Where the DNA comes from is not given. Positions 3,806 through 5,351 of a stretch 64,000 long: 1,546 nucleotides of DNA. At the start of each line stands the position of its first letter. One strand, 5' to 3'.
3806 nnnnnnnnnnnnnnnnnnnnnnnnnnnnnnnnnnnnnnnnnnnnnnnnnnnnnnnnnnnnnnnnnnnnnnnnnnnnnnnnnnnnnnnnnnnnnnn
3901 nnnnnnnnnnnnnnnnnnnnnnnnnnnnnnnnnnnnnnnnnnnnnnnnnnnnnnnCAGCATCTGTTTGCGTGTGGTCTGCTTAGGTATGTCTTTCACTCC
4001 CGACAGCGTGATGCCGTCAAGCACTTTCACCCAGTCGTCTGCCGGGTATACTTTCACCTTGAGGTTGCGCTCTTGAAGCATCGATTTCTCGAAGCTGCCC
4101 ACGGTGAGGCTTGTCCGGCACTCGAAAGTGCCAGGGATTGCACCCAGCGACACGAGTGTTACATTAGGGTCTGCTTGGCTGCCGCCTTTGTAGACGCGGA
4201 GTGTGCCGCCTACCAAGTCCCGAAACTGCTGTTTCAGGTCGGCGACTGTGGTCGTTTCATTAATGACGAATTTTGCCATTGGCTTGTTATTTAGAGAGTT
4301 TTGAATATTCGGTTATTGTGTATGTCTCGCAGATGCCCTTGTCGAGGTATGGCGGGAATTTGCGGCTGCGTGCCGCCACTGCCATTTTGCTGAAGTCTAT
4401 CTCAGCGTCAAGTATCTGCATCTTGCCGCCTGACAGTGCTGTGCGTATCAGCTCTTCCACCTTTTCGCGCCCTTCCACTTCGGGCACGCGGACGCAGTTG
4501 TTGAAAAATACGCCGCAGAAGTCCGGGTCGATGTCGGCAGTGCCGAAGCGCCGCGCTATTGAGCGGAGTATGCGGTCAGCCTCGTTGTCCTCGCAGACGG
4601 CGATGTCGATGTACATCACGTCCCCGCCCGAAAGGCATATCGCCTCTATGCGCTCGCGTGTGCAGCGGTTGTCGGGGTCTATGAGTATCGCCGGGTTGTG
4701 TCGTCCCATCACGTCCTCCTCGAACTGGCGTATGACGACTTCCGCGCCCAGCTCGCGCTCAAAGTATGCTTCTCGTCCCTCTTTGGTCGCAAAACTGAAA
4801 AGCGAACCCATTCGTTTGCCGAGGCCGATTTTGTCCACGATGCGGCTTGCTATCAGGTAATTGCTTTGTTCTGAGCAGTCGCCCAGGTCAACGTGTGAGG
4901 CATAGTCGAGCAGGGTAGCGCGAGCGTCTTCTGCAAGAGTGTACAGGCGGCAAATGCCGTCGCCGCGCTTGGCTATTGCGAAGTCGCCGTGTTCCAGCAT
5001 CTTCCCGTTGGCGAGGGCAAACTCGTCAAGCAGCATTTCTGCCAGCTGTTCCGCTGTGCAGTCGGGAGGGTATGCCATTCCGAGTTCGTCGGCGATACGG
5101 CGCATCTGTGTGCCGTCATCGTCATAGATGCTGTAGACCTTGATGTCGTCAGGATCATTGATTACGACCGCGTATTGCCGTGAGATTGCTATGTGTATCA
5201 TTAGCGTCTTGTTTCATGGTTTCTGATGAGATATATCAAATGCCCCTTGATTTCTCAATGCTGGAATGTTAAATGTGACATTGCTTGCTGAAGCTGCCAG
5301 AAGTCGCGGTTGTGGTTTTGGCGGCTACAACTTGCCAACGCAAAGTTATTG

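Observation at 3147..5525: Uncharacterised two-gene cassette with PD-(D/E)xK-like motif, lower GC and a strong palindromic terminator: candidate novel defense or mobile module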

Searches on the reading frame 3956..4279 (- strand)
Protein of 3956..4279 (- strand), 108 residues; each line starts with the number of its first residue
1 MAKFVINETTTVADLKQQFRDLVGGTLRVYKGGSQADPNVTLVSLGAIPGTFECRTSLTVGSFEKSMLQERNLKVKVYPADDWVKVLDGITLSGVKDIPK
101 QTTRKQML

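Call 58: search_solved_structures(query=A5, max_evalue=10, show_alignments=2)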
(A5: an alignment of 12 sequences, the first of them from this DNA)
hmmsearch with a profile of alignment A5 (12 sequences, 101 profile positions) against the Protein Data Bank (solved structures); distinct sequences matched with E-value up to 10: 2.
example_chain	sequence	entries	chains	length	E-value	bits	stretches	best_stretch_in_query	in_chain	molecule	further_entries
3mxz_A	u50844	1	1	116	0.92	12.8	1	34-72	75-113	Tubulin-specific chaperone A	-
9cuy_g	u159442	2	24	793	2.4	11.5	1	45-86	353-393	Putative tail fiber protein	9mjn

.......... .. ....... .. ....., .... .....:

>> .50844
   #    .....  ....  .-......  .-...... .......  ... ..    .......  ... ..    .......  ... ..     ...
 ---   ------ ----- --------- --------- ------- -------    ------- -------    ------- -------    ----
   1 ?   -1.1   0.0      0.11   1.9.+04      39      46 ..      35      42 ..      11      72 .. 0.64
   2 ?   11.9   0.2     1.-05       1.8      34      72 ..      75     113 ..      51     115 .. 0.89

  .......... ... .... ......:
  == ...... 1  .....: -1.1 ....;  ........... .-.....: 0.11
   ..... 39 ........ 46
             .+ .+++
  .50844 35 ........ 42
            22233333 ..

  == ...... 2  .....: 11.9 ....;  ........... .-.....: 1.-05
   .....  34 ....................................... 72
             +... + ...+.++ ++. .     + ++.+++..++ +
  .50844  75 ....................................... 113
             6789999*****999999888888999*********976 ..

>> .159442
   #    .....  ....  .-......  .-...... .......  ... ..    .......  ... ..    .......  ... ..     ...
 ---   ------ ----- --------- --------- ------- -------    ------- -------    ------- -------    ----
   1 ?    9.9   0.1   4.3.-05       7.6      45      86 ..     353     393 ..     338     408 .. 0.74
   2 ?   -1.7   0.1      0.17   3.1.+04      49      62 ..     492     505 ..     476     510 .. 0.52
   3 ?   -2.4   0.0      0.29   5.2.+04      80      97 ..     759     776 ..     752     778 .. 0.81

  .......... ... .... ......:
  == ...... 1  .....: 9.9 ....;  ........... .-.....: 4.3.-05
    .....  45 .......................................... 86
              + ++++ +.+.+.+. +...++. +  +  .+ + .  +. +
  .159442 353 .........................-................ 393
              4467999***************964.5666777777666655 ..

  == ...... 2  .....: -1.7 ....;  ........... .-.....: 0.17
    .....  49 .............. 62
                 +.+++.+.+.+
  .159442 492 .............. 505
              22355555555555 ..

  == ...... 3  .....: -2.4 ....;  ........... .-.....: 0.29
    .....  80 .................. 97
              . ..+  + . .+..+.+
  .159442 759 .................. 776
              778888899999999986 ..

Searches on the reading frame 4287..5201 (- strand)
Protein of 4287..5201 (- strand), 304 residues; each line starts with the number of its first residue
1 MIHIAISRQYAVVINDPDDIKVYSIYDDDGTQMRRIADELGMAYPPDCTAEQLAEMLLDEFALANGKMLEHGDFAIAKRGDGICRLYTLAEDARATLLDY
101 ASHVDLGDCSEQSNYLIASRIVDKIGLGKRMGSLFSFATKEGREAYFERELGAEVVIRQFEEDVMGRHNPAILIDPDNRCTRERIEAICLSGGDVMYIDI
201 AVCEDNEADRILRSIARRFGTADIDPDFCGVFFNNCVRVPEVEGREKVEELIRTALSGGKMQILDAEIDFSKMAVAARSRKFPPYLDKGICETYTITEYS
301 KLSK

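Call 4: search_protein_families(library=pfam, proteins=[window:4287-5201:-], max_evalue=0.1)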
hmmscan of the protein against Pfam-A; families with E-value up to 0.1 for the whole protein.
window:4287-5201:- (304 aa): 1 family
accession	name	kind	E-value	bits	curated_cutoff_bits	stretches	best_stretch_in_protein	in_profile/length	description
PF21802.2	Cas3-like_C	-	0.046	14.2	27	0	178-230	34-85/96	CRISPR-associated Cas3 subtype I-F/YPEST-like, C-terminal domain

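Call 5: search_protein_families(library=padloc, proteins=[window:4287-5201:-], max_evalue=0.1)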
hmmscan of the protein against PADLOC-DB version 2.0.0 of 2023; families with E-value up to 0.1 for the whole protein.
window:4287-5201:- (304 aa): 0 families

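Call 8: find_homologous_proteins(query=window:4287-5201:-)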
Query window:4287-5201:- (304 aa): 4 proteins with E <= 0.001 among 2024 candidates.
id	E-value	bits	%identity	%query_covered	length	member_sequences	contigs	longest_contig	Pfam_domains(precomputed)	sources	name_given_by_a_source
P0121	2.2e-199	679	100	100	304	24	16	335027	-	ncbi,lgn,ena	-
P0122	8.3e-169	579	85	99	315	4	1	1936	-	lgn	-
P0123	1.3e-168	578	84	99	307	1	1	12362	-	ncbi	-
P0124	9.3e-165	565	84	99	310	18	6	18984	-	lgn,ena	-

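Call 9: search_protein_families(library=ncbifam, proteins=[window:4287-5201:-], max_evalue=1)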
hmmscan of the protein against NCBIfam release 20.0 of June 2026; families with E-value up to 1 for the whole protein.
window:4287-5201:- (304 aa): 0 families

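Call 10: search_protein_families(library=phrogs, proteins=[window:4287-5201:-], max_evalue=1)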
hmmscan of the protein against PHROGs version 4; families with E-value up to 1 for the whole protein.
window:4287-5201:- (304 aa): 1 family
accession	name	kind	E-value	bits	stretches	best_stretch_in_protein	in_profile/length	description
phrog_6046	-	unknown function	0.17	13.1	0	45-63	33-51/70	-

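Call 18: find_encoding_contigs(protein=P0121, flank=10000, max_places=6)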
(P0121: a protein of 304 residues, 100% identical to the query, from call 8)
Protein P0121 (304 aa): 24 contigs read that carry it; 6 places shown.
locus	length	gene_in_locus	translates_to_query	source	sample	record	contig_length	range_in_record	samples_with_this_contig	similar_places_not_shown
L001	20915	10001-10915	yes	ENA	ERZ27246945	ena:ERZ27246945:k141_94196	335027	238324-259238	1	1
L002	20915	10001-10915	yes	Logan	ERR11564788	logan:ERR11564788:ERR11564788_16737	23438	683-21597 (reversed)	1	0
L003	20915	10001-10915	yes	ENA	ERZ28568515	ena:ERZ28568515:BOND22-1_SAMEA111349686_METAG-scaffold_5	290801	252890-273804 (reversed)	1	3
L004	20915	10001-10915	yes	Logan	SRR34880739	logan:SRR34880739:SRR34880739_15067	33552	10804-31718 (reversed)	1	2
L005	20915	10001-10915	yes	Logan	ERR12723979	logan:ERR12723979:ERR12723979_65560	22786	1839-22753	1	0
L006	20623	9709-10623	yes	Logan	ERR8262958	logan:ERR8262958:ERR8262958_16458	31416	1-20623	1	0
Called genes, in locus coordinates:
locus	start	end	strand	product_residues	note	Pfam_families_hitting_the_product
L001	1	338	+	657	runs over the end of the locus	PF02518:HATPase_c, PF00204:DNA_gyraseB, PF01751:Toprim, PF00986:DNA_gyraseB_C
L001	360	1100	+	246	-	PF02666:PS_Dcarbxylase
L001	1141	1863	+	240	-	PF01066:CDP-OH_P_transf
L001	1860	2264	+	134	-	-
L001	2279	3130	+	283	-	PF05116:S6PP (faint), PF08282:Hydrolase_3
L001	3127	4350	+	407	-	PF02518:HATPase_c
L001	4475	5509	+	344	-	PF02661:Fic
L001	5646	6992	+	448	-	-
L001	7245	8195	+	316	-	PF01040:UbiA (weak)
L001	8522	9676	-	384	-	PF13173:AAA_14, PF13635:DUF4143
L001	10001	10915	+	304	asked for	-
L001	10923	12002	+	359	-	-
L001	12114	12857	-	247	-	PF10988:DUF2807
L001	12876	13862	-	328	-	PF01207:Dus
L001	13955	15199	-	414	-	PF00675:Peptidase_M16, PF05193:Peptidase_M16_C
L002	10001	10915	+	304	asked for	-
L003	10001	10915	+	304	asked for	-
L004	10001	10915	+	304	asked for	-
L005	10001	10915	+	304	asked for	-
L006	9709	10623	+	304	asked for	-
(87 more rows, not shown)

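Call 23: search_protein_representatives(protein=window:4287-5201:-)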
Query: 304 residues. Proteins with E-value up to 0.001 (for the whole library): 10; up to 1e-10: 2; up to 1e-30: 2. The best 10 are listed.
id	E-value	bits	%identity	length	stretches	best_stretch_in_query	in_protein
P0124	3.0e-165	565.2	85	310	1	3-304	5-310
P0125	1.3e-32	129.8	100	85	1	1-64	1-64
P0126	4.5e-05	39.4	26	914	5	173-266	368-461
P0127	4.6e-05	39.4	28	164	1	160-286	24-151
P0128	5.1e-05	39.2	32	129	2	3-62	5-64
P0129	6.7e-05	38.8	25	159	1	159-297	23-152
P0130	7.5e-05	38.7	32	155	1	158-296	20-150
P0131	2.6e-04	36.9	32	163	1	170-288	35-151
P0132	7.3e-04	35.4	35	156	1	159-287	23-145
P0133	7.8e-04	35.4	35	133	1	6-105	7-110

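Call 24: search_protein_families(library=pfam, proteins=[P0126, P0127, P0128, P0129, P0130, P0131, P0132, P0133], max_evalue=0.01)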
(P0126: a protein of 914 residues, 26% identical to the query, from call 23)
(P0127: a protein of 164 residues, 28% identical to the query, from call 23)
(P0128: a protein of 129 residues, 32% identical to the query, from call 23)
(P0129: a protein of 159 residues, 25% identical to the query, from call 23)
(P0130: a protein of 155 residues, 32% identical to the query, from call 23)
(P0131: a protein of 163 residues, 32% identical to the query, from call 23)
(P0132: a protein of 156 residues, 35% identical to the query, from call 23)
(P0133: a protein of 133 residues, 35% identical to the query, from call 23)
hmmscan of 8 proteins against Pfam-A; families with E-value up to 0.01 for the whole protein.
P0126 (914 aa): 7 families
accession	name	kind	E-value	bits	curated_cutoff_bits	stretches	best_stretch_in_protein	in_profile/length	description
PF02016.21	Peptidase_S66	-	4.1e-10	40.3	25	0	218-262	43-88/121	LD-carboxypeptidase N-terminal domain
PF04319.19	NifZ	-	5.5e-09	36.1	27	0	298-322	22-46/73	NifZ domain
PF13516.12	LRR_6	-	1.1e-07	31.8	23.4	0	390-411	2-23/24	Leucine Rich repeat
PF02699.20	YajC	-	4.6e-06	26.9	28.2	0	535-569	39-73/78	Preprotein translocase subunit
PF19961.5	EAD8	-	0.00022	22.3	27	0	368-401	11-45/96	Effector-associated domain 8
PF00011.27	HSP20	-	0.00059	20.3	20.8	0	257-309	26-78/102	Hsp20/alpha crystallin family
PF07214.17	DUF1418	-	0.0022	18.2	22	0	365-388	29-52/94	Protein of unknown function (DUF1418)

P0127 (164 aa): 0 families

P0128 (129 aa): 0 families

P0129 (159 aa): 0 families

P0130 (155 aa): 0 families

P0131 (163 aa): 0 families

P0132 (156 aa): 0 families

P0133 (133 aa): 0 families

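Call 34: find_homologous_proteins(query=A3, max_evalue=0.001)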
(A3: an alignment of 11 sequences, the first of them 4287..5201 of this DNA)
Query A3 (11 sequences) (304 aa, profile of the alignment): 9 proteins with E <= 0.001 among 6564 candidates.
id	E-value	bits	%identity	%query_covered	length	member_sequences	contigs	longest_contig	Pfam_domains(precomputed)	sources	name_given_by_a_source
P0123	3.9e-131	454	84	99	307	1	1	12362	-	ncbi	-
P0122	6.6e-130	450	85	99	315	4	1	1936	-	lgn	-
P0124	7.8e-129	447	84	99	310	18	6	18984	-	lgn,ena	-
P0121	3.5e-128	445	100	100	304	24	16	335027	-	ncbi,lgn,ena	-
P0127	4.8e-53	198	27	42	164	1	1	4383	-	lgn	-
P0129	6.0e-52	195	26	45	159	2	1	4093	-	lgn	-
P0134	4.7e-50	188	28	42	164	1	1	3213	-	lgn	-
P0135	7.2e-38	148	27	46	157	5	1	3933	-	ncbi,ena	-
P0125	2.3e-22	98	100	21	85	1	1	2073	-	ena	-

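Call 42: predict_structure(alignment_id=A4)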
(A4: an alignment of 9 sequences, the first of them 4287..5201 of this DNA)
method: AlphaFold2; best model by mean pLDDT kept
length: 304 residues; sequences in the alignment: 9
mean_pLDDT: 62.7   pTM: 0.49
mean pLDDT of the five models: 62.7, 58.4, 43.9, 42.4, 39.8
residues with pLDDT >= 90: 10; 70-90: 102; 50-70: 111; < 50: 81
segments of 3 or more residues with pLDDT < 50: 1-11, 13-22, 24-26, 62-72, 76-85, 126-153, 301-304
pLDDT, mean of each block of 10 residues (from residue 1): 42 44 49 63 77 60 39 46 47 64 64 57 47 31 29 54 63 78 63 73 87 81 60 87 90 89 81 83 78 66 46
secondary structure, 60 per line:
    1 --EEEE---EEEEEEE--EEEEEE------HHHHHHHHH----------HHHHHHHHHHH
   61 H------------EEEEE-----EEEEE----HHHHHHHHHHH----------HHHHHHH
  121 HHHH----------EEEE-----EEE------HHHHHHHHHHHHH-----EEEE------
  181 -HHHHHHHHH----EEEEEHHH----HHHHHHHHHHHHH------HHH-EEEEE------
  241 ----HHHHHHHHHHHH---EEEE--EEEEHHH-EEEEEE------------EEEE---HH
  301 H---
elements in order: E3-6 E10-16 E19-24 H31-39 H50-61 E74-78 E84-88 H93-103 H114-124 E135-138 E144-146 H153-165 E171-174 H182-190 E195-199 H207-219 E230-234 H245-256 E260-263 E266-269 E274-279 E292-295

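Call 65: search_protein_families(library=pfam, alignment_id=A3, max_evalue=5)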
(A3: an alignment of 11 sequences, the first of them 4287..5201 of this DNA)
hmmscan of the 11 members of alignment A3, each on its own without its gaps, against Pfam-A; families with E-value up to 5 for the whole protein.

A. member 1, window:4287-5201:- (304 aa): 1 family
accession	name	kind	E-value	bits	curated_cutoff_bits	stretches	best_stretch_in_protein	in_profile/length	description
PF21802.2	Cas3-like_C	-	0.046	14.2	27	1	178-230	34-85/96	CRISPR-associated Cas3 subtype I-F/YPEST-like, C-terminal domain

B. families by the number of members that match (of 11 scanned): 3 families
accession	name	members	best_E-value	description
PF13508.13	Acetyltransf_7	1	0.01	Acetyltransferase (GNAT) domain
PF21802.2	Cas3-like_C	1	0.046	CRISPR-associated Cas3 subtype I-F/YPEST-like, C-terminal domain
PF22325.2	CR4_N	1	0.06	Interferon-gamma receptor, N-terminal domain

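Call 66: find_encoding_contigs(protein=P0135, flank=5000, max_places=3)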
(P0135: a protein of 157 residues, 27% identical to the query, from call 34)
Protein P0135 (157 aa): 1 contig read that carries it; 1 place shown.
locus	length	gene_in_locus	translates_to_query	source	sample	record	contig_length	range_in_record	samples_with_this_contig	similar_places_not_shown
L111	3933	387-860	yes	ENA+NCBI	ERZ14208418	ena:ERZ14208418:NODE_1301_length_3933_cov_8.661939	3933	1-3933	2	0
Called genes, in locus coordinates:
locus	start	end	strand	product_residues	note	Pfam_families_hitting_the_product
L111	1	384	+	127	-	?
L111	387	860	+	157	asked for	-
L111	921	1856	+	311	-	-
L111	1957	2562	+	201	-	-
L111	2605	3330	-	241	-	-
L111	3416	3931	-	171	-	?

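Call 67: find_encoding_contigs(protein=P0127, flank=5000, max_places=3)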
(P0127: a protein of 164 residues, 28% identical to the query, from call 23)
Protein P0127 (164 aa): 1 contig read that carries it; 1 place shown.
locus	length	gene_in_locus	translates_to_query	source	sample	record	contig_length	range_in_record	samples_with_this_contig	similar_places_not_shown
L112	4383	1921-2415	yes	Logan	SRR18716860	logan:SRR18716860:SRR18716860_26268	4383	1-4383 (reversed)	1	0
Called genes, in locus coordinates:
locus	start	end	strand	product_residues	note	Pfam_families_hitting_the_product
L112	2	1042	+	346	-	?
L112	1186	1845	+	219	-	-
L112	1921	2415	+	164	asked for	-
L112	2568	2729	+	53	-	-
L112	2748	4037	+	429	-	PF13306:LRR_5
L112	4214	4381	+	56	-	?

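Call 68: find_encoding_contigs(protein=P0129, flank=5000, max_places=3)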
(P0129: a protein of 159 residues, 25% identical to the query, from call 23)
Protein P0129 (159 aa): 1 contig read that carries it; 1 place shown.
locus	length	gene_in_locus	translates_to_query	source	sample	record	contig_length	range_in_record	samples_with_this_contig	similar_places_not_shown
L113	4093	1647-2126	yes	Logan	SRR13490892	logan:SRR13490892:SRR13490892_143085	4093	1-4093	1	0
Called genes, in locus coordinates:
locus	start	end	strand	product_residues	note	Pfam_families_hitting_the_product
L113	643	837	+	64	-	-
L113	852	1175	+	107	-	-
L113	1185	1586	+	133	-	-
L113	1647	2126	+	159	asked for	-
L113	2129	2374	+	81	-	-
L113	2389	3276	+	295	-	-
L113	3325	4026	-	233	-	-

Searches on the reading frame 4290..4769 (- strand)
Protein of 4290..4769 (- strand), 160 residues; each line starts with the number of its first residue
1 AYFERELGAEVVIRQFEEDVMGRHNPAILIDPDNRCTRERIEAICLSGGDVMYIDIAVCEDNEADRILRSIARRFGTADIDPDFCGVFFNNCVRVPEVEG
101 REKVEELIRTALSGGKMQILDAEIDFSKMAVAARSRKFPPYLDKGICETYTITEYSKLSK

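Call 89: search_solved_structures(query=A7, max_evalue=10, show_alignments=3)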
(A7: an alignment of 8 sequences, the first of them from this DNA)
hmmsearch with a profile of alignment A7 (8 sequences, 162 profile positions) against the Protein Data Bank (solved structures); distinct sequences matched with E-value up to 10: 2.
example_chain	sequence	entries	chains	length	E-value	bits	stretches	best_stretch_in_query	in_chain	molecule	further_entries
9fyz_A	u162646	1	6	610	1.2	11.9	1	31-78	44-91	Neopullulanase SusA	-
4qiw_B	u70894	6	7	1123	1.7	11.4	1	76-120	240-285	DNA-directed RNA polymerase | DNA-directed RNA polymerase subunit beta | DNA-directed RNA polymerase subunit B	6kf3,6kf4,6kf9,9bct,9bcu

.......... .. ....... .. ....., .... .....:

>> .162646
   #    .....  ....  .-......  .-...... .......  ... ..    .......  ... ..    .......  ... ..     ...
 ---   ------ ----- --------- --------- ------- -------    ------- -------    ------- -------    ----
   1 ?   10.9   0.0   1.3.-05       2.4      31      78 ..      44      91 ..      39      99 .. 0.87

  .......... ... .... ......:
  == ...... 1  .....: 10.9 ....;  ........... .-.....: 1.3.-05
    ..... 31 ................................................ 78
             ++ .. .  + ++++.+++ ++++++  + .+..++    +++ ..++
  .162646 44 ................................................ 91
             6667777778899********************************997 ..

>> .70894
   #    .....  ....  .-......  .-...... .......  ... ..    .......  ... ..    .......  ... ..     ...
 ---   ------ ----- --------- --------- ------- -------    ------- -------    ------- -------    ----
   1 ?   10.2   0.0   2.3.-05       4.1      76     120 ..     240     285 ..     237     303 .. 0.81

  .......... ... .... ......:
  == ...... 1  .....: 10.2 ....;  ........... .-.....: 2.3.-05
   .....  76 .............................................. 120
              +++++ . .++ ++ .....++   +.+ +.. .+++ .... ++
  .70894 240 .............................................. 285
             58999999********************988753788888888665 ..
